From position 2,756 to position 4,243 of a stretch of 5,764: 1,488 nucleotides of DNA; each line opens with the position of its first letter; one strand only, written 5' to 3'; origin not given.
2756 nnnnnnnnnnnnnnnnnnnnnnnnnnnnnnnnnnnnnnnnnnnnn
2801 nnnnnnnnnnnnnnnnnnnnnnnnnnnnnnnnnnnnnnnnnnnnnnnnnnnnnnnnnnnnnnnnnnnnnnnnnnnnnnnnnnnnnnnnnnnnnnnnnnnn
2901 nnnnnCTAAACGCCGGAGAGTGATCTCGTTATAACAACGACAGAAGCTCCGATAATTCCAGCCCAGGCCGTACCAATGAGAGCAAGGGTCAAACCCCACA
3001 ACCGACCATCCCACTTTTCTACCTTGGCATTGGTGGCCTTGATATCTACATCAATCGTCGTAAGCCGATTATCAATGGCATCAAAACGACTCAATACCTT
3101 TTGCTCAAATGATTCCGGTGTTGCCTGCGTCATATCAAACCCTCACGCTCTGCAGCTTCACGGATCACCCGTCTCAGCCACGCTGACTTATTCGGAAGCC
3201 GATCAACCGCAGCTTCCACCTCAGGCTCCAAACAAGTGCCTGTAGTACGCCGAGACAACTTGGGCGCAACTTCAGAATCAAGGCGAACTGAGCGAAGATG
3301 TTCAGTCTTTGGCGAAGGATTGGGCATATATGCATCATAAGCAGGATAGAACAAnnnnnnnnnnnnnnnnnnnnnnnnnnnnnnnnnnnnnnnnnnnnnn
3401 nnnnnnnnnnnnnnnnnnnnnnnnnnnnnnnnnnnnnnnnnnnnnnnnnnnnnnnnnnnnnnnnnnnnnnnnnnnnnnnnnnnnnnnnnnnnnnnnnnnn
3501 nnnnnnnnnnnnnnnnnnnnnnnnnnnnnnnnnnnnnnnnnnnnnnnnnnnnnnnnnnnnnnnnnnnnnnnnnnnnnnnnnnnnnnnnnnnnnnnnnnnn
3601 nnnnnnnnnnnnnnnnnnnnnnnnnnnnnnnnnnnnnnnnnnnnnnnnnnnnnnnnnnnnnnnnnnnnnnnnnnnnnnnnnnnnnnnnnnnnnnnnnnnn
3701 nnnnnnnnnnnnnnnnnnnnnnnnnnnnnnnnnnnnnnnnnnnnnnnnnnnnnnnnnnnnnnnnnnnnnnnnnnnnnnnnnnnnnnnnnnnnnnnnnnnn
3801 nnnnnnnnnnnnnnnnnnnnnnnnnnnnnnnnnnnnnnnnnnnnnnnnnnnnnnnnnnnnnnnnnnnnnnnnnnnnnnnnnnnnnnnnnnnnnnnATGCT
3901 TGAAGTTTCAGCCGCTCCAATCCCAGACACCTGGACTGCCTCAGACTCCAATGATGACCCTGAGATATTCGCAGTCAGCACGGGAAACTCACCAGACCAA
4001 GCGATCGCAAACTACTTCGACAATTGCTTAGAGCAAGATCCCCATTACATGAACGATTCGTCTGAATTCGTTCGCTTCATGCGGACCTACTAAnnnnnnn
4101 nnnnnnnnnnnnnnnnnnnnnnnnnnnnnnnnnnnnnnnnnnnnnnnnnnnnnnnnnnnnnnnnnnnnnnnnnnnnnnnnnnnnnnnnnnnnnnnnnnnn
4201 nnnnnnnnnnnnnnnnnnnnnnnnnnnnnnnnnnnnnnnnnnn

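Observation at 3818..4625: The same ~76-78 nt double-hairpin module occupies three consecutive intergenic gaps in front of unrelated genes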

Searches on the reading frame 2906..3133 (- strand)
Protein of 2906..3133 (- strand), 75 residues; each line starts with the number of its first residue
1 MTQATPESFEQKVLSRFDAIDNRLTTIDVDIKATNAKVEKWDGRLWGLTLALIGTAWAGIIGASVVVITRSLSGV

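Call 8: search_protein_families(library=pfam, proteins=[window:2906-3133:-], max_evalue=0.1)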
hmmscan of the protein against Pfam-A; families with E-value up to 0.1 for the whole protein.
window:2906-3133:- (75 aa): 0 families

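Call 58: search_protein_families(library=ncbifam, proteins=[window:2906-3133:-], max_evalue=0.1)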
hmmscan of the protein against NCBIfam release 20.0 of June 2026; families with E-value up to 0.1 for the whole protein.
window:2906-3133:- (75 aa): 2 families
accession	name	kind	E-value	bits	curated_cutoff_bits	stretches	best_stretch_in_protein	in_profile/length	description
NF053525.1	thylo_ssr2422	subfamily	0.0013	19.2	38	1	1-44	1-45/77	ssr2422 family thylakoid membrane protein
NF008424.0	PRK11253.1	equivalog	0.083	11.9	378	1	18-67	151-202/308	muramoyltetrapeptide carboxypeptidase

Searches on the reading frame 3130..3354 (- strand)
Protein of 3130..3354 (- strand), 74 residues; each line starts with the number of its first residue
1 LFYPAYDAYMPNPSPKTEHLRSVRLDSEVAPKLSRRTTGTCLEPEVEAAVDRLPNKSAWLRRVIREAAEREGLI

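Call 8: search_protein_families(library=pfam, proteins=[window:3130-3354:-], max_evalue=0.1)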
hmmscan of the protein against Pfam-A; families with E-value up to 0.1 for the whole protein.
window:3130-3354:- (74 aa): 0 families

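Call 58: search_protein_families(library=ncbifam, proteins=[window:3130-3354:-], max_evalue=0.1)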
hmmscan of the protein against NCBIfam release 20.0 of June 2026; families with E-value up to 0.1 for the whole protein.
window:3130-3354:- (74 aa): 0 families

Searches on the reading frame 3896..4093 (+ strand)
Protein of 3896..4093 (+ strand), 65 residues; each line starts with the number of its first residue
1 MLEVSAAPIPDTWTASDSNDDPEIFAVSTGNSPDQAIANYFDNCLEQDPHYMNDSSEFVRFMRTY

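Call 8: search_protein_families(library=pfam, proteins=[window:3896-4093:+], max_evalue=0.1)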
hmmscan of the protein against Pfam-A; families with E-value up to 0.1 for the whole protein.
window:3896-4093:+ (65 aa): 0 families

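Call 58: search_protein_families(library=ncbifam, proteins=[window:3896-4093:+], max_evalue=0.1)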
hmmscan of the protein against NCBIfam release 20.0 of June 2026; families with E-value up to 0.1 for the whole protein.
window:3896-4093:+ (65 aa): 0 families
